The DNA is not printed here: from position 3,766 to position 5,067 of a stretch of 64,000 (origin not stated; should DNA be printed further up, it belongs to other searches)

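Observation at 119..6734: Cluster of PhyH dioxygenases (four catalytic domains) with MinD-like amphipathic C-terminal tails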

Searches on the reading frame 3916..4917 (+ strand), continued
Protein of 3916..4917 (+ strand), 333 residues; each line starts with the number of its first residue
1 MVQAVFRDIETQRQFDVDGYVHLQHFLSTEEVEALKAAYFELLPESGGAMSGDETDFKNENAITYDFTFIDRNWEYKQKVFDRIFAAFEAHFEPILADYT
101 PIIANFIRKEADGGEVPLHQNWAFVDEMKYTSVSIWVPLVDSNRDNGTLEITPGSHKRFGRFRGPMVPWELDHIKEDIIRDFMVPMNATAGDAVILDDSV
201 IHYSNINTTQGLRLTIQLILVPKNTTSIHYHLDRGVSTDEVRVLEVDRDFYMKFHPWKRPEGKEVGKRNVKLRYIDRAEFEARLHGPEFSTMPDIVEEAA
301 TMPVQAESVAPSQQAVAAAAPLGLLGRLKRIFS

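Call 42: search_protein_families(library=pfam, proteins=[L074:4740-5654:+, L091:8243-9121:-, L068:7854-8867:-, L081:7718-8728:-, L054:6531-7115:+, L084:191-1321:-, L087:233-1687:+, L021:9686-10495:-, L029:17570-18526:-, L074:15768-16670:+], max_evalue=0.001)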
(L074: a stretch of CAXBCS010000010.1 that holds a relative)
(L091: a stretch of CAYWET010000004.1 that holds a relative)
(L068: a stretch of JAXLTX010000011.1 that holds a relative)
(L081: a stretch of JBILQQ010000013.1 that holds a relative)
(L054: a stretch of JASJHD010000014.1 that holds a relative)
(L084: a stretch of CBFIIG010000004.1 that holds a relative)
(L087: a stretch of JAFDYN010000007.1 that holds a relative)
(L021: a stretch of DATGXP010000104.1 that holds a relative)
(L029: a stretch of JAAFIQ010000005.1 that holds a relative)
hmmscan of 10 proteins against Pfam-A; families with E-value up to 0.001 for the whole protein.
L074:4740-5654:+ (304 aa): 1 family
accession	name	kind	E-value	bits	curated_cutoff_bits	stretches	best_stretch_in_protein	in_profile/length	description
PF00535.33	Glycos_transf_2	-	3e-20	73.3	23.3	1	8-141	1-130/168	Glycosyl transferase family 2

L091:8243-9121:- (292 aa): 0 families

L068:7854-8867:- (337 aa): 1 family
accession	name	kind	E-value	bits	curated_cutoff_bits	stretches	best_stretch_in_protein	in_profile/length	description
PF01040.23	UbiA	-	4.1e-12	46.4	34.2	1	32-262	10-234/250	UbiA prenyltransferase family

L081:7718-8728:- (336 aa): 2 families
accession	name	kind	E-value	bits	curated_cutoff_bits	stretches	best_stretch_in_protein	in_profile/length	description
PF08541.16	ACP_syn_III_C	-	5.4e-19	68.6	26.6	1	244-321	11-89/90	3-Oxoacyl-[acyl-carrier-protein (ACP)] synthase III C terminal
PF08545.16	ACP_syn_III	-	6e-15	55.3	24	1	114-194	1-80/80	3-Oxoacyl-[acyl-carrier-protein (ACP)] synthase III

L054:6531-7115:+ (194 aa): 3 families
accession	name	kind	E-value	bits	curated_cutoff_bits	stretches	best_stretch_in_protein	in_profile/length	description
PF13302.13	Acetyltransf_3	-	9.5e-10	39.7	25.4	1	8-140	2-137/138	Acetyltransferase (GNAT) domain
PF13420.13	Acetyltransf_4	-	3.1e-09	37.5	24.3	1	11-151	2-145/155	Acetyltransferase (GNAT) domain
PF13523.12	Acetyltransf_8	-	0.00045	20.3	27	0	16-143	4-140/145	Acetyltransferase (GNAT) domain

L084:191-1321:- (376 aa): 3 families
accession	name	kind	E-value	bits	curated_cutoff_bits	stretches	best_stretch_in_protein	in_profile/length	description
PF01041.23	DegT_DnrJ_EryC1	-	3.8e-77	260.4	19.8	1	54-370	45-359/360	DegT/DnrJ/EryC1/StrS aminotransferase family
PF00266.25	Aminotran_5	-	3.7e-06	26.6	21.5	1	48-160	61-181/371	Aminotransferase class-V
PF00155.27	Aminotran_1_2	-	1.5e-05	24.8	19.7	1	46-155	63-186/361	Aminotransferase class I and II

L087:233-1687:+ (484 aa): 3 families
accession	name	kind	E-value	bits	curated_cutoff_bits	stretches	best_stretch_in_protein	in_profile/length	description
PF04055.27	Radical_SAM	-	4.1e-13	50.3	29.5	1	140-305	5-166/166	Radical SAM superfamily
PF13186.11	SPASM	-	9.2e-07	29.5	21.5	1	44-105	1-66/67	Iron-sulfur cluster-binding domain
PF13353.11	Fer4_12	-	0.00021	22.1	22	1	141-241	14-112/137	4Fe-4S single cluster domain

L021:9686-10495:- (269 aa): 5 families
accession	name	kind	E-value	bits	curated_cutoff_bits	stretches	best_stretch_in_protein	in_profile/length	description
PF00106.31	adh_short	-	6.7e-49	166.5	26.6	1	7-196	1-189/195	short chain dehydrogenase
PF13561.12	adh_short_C2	-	2.5e-33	116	27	1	13-198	1-185/236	Enoyl-(Acyl carrier protein) reductase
PF08659.16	KR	-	1.4e-09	38.5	22.6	1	9-172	3-165/180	KR domain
PF23441.1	SDR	-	0.00026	20.9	27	1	4-208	5-213/258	SDR-like rossmann domain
PF04850.18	Baculo_E66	-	0.00099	18.5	26.5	0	112-232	235-356/391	Baculovirus E66 occlusion-derived virus envelope protein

L029:17570-18526:- (318 aa): 3 families
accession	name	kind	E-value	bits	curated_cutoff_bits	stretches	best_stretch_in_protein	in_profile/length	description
PF00535.33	Glycos_transf_2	-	2e-24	86.9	23.3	1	17-148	1-132/168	Glycosyl transferase family 2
PF10111.15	Glyco_tranf_2_2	-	1.9e-07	31.3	27.3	1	21-115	7-105/276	Glycosyltransferase like family 2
PF13641.12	Glyco_tranf_2_3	-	5.9e-07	30.2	27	1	14-148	1-146/230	Glycosyltransferase like family 2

L074:15768-16670:+ (300 aa): 2 families
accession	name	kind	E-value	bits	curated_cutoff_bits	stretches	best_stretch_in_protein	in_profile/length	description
PF22814.2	WelO5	-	5.5e-67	226.6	27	1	21-300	1-277/277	Carrier-protein-independent halogenase WelO5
PF13640.12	2OG-FeII_Oxy_3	-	6.6e-07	30.6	27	1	162-287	7-97/98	2OG-Fe(II) oxygenase superfamily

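Call 43: search_protein_families(library=pfam, proteins=[L070:18781-20349:-, L078:15670-16371:+, L083:8692-9948:+, L064:2052-3032:+, L060:6790-7932:-, L053:2106-3227:-, L070:17067-18104:+, L017:15560-16804:-, L021:8520-9620:-, L023:18568-20019:+], max_evalue=0.001)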
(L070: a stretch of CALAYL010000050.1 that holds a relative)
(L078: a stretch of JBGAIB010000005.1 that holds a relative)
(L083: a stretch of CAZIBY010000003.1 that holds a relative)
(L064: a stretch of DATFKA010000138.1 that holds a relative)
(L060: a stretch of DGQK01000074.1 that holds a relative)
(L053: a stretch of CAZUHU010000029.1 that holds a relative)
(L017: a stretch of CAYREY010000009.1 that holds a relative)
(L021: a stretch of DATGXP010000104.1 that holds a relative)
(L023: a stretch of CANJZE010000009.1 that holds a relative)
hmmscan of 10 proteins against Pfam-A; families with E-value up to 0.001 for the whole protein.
L070:18781-20349:- (522 aa): 2 families
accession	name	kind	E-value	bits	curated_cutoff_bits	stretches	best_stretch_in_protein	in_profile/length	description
PF02310.24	B12-binding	-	1.7e-18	67.1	32.1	1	35-141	16-119/121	B12 binding domain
PF04055.27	Radical_SAM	-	1.6e-17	64.6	29.5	1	202-360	5-166/166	Radical SAM superfamily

L078:15670-16371:+ (233 aa): 1 family
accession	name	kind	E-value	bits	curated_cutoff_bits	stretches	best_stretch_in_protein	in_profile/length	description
PF00535.33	Glycos_transf_2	-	1.2e-22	81.1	23.3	1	4-132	1-136/168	Glycosyl transferase family 2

L083:8692-9948:+ (418 aa): 2 families
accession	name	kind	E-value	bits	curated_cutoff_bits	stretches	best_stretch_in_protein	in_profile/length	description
PF13472.12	Lipase_GDSL_2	-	4.7e-09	37.4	32.9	1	167-390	1-177/178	GDSL-like Lipase/Acylhydrolase family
PF00657.28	Lipase_GDSL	-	0.00069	20.3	23.6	0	165-211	1-54/208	GDSL-like Lipase/Acylhydrolase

L064:2052-3032:+ (326 aa): 3 families
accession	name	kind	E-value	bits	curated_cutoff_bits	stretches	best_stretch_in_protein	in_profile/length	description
PF01370.27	Epimerase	-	5.7e-41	140.9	20.9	1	5-247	2-240/240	NAD dependent epimerase/dehydratase family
PF16363.11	GDP_Man_Dehyd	-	3.1e-24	86.5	27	1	6-308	2-331/332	GDP-mannose 4,6 dehydratase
PF04321.23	RmlD_sub_bind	-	0.00053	19.6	27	0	4-267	3-233/287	RmlD substrate binding domain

L060:6790-7932:- (380 aa): 2 families
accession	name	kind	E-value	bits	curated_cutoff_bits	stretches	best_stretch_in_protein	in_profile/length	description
PF13472.12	Lipase_GDSL_2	-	1.1e-07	33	32.9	1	107-179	2-79/178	GDSL-like Lipase/Acylhydrolase family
PF14606.12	Lipase_GDSL_3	-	9.9e-05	23.1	27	0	104-152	4-52/178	GDSL-like Lipase/Acylhydrolase family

L053:2106-3227:- (373 aa): 6 families
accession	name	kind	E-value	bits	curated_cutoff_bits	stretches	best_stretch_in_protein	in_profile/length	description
PF00534.26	Glycos_transf_1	-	1.4e-32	113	26.4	1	181-347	9-169/172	Glycosyl transferases group 1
PF13692.12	Glyco_trans_1_4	-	2.5e-27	96.3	27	1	188-334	2-140/142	Glycosyl transferases group 1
PF13439.12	Glyco_transf_4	-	4.1e-09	37.1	28.5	1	57-176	42-169/170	Glycosyltransferase Family 4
PF20706.3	GT4-conflict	-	4e-08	33.1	26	1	138-312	143-323/385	Family 4 Glycosyltransferase in conflict systems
PF13524.12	Glyco_trans_1_2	-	7.2e-06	26.4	25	1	216-357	12-135/144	Glycosyl transferase-like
PF13579.12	Glyco_trans_4_4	-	0.00012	22.9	29.7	1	74-169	58-155/158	Glycosyl transferase 4-like domain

L070:17067-18104:+ (345 aa): 5 families
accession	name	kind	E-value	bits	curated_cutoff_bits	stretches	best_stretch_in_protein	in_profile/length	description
PF01408.29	GFO_IDH_MocA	-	4.8e-19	69.7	24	1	14-131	2-119/120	Oxidoreductase family, NAD-binding Rossmann fold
PF22725.1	GFO_IDH_MocA_C3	-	2.6e-12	47.3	27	1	143-248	4-123/124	GFO/IDH/MocA C-terminal domain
PF02894.22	GFO_IDH_MocA_C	-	5.6e-08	33.3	22.9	1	144-340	1-214/218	Oxidoreductase family, C-terminal alpha/beta domain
PF03447.22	NAD_binding_3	-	8.2e-06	27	24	1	23-124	5-109/116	Homoserine dehydrogenase, NAD binding domain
PF01118.30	Semialdhyde_dh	-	0.00025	21.9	26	1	15-101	2-93/121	Semialdehyde dehydrogenase, NAD binding domain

L017:15560-16804:- (414 aa): 0 families

L021:8520-9620:- (366 aa): 2 families
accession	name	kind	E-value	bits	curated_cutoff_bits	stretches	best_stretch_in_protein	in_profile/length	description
PF04488.21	Gly_transf_sug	-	1.3e-07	32.6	23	1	181-213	55-87/93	Glycosyltransferase sugar-binding region containing DXD motif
PF05704.18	Caps_synth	-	1.9e-05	24.6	24.5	1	170-210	101-141/278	Capsular polysaccharide synthesis protein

L023:18568-20019:+ (483 aa): 2 families
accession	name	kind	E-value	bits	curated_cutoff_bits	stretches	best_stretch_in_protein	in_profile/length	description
PF00171.27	Aldedh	-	7.7e-166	552.6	23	1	17-479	6-461/461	Aldehyde dehydrogenase family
PF05893.19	LuxC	-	0.00035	20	21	1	49-319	12-272/401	Acyl-CoA reductase (LuxC)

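Call 62: predict_structure(alignment_id=A1)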
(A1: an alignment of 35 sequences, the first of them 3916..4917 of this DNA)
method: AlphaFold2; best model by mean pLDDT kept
length: 333 residues; sequences in the alignment: 35
mean_pLDDT: 87.9   pTM: 0.84
mean pLDDT of the five models: 87.9, 87.8, 87.0, 85.8, 84.7
residues with pLDDT >= 90: 231; 70-90: 54; 50-70: 24; < 50: 24
segments of 3 or more residues with pLDDT < 50: 301-306, 308-323
pLDDT, mean of each block of 10 residues (from residue 1): 91 98 98 98 91 72 76 96 98 98 94 89 94 98 92 97 91 97 97 98 91 94 96 91 95 89 92 94 95 63 45 42 57 57
secondary structure, 60 per line:
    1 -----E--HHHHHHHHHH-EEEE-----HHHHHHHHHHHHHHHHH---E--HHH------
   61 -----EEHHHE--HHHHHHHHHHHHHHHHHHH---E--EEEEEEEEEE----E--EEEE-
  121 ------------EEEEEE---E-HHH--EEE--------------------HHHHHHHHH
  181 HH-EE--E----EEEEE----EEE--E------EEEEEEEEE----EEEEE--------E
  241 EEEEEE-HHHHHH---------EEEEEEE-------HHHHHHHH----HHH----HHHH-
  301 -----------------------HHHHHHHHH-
elements in order: H9-18 E20-23 H29-45 H74-92 E99-108 E116-119 E133-138 E149-151 H172-182 E193-197 E202-204 E214-222 E227-231 E240-246 H248-253 E263-269 H277-284 H296-299 H324-332

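Call 64: fold_search(model_id=the predicted structure, library=pdb)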
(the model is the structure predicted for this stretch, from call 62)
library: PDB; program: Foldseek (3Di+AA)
matches with E <= 10: 1627; with E <= 0.001: 415
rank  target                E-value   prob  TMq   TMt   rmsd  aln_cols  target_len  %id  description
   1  5epa_A                1.7e-12  1.00  0.47  0.59   7.1       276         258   18  Crystal structure of non-heme alpha ketoglutarate dependent carbocyclase SnoK from nogalamycin biosynthesis (released 2016-05-11)
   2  5epa_F                1.9e-12  1.00  0.48  0.61   6.9       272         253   17  Crystal structure of non-heme alpha ketoglutarate dependent carbocyclase SnoK from nogalamycin biosynthesis (released 2016-05-11)
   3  7eyu_B                2.8e-12  1.00  0.43  0.53   8.5       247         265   19  Fe(II)/(alpha)ketoglutarate-dependent dioxygenase SptF-N65T mutant with andiconin D (released 2022-04-20)
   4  7eys_C                3.5e-12  1.00  0.44  0.52   8.5       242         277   20  Complex structure of SptF with Fe, alpha-ketoglutarate, and andiconin D (released 2022-04-20)
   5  5ep9_B                4.5e-12  1.00  0.45  0.57   6.4       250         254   19  Crystal structure of the non-heme alpha ketoglutarate dependent epimerase SnoN from nogalamycin biosynthesis (released 2016-05-11)
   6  5ep9_A                4.5e-12  1.00  0.45  0.56  10.4       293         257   18  Crystal structure of the non-heme alpha ketoglutarate dependent epimerase SnoN from nogalamycin biosynthesis (released 2016-05-11)
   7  5ep9_C                5.3e-12  1.00  0.45  0.59   6.7       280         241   18  Crystal structure of the non-heme alpha ketoglutarate dependent epimerase SnoN from nogalamycin biosynthesis (released 2016-05-11)
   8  5ep9_D                9.1e-12  1.00  0.42  0.56   6.2       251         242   19  Crystal structure of the non-heme alpha ketoglutarate dependent epimerase SnoN from nogalamycin biosynthesis (released 2016-05-11)
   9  7eyt_D                9.1e-12  1.00  0.40  0.47  10.8       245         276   19  Fe(II)/(alpha)ketoglutarate-dependent dioxygenase SptF with andilesin C and NOG (released 2022-04-20)
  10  5equ_A                1.0e-11  1.00  0.45  0.57   8.7       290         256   19  Crystal structure of the epimerase SnoN in complex with Fe3+, alpha ketoglutarate and nogalamycin RO (released 2016-05-11)
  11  7eyw_B                1.1e-11  1.00  0.41  0.52   8.6       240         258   19  Fe(II)/(alpha)ketoglutarate-dependent dioxygenase SptF with terretonin C (released 2022-04-20)
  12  4xaa                  2.0e-11  1.00  0.45  0.64   7.6       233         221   20  Crystal Structure of AviO1 from Streptomyces viridochromogenes Tue57 (released 2015-08-05)
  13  3emr                  2.5e-11  1.00  0.45  0.52   9.4       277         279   20  Crystal Structure Analysis of the ectoine hydroxylase ECTD from Salibacillus salexigens (released 2009-09-29)
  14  7eyr_A                3.0e-11  1.00  0.41  0.48  10.3       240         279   20  Fe(II)/(alpha)ketoglutarate-dependent dioxygenase SptF apo (released 2022-04-20)
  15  2a1x                  3.2e-11  1.00  0.44  0.56   7.0       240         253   20  Human phytanoyl-coa 2-hydroxylase in complex with iron and 2-oxoglutarate (released 2005-08-16)
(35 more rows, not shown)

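Call 78: search_protein_families(library=ncbifam, proteins=[L074:4740-5654:+, L068:7854-8867:-, L091:8243-9121:-], max_evalue=0.001)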
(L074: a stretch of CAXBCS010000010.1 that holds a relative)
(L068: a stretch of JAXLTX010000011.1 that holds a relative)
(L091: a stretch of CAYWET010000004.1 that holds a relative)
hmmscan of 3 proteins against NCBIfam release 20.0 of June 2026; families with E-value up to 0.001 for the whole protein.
L074:4740-5654:+ (304 aa): 14 families
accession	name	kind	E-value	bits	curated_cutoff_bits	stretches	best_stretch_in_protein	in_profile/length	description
NF007986.1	PRK10714.1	equivalog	2.5e-34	118.7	529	1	6-301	7-309/316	undecaprenyl-phosphate 4-deoxy-4-formamido-L-arabinose transferase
NF047588.1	GlcsyltransPgfSStrep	equivalog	7.3e-34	117.4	500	1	7-301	3-303/308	glycosyltransferase PgfS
NF041875.1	EPS_EpsD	equivalog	8.6e-13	48.4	370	1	7-134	1-123/325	exopolysaccharide biosynthesis glycosyltransferase EpsD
TIGR03111.1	glyc2_xrt_Gpos1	hypoth_equivalog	1e-09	37.7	363.95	1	4-117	48-159/439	TIGR03111 family XrtG-associated glycosyltransferase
TIGR03937.1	PgaC_IcaA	equivalog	2.8e-07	29.9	422.3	1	4-100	44-136/407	poly-beta-1,6-N-acetyl-D-glucosamine synthase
NF038299.1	EPS_HpsN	equivalog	3.6e-07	29.5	425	1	5-114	1-106/317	hormogonium polysaccharide biosynthesis glycosyltransferase HpsN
TIGR03965.1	mycofact_glyco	equivalog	3.8e-07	29.4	280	1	4-121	73-186/467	mycofactocin biosynthesis glycosyltransferase MftF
NF047683.1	TeichurnBiosyTuaG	equivalog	6.6e-07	29.2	400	1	3-126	4-123/252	teichuronic acid biosynthesis protein TuaG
NF041394.1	GtaseAglG_Halo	equivalog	7.1e-07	28.8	440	1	7-124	3-117/304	glucosyl-dolichyl phosphate glucuronosyltransferase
NF007482.0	PRK10073.1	equivalog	7.5e-07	28.4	423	1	3-122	4-118/334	glycosyltransferase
NF050050.1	ProtGlycPglI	equivalog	1.6e-06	27.7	500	1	5-128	2-122/306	GalNAc(5)-diNAcBac-PP-undecaprenol beta-1,3-glucosyltransferase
TIGR04242.1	nodulat_NodC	equivalog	1.3e-05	24.4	550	1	4-130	47-172/395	chitooligosaccharide synthase NodC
NF038302.1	EPS_HpsE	equivalog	0.00062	18.8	300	1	6-107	2-104/307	hormogonium polysaccharide biosynthesis glycosyltransferase HpsE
NF058614.1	PPMAGASynPpgS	equivalog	0.00093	18.7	370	0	8-127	3-114/226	polyprenyl-phospho-N-acetylgalactosaminyl synthase PpgS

L068:7854-8867:- (337 aa): 4 families
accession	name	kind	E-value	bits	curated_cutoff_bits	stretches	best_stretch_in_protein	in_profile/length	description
NF009523.0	PRK12884.1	equivalog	1.5e-07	30.9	269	1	41-265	36-249/279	prenyltransferase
NF009516.0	PRK12875.1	equivalog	3.3e-06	26.4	205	1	59-218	71-222/292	prenyltransferase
TIGR02235.1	menA_cyano-plnt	equivalog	4.3e-06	26.2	225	1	61-256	54-246/285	2-carboxy-1,4-naphthoquinone phytyltransferase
NF010119.0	PRK13595.1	equivalog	0.00043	19.9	248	1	50-156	55-163/292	prenyltransferase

L091:8243-9121:- (292 aa): 0 families
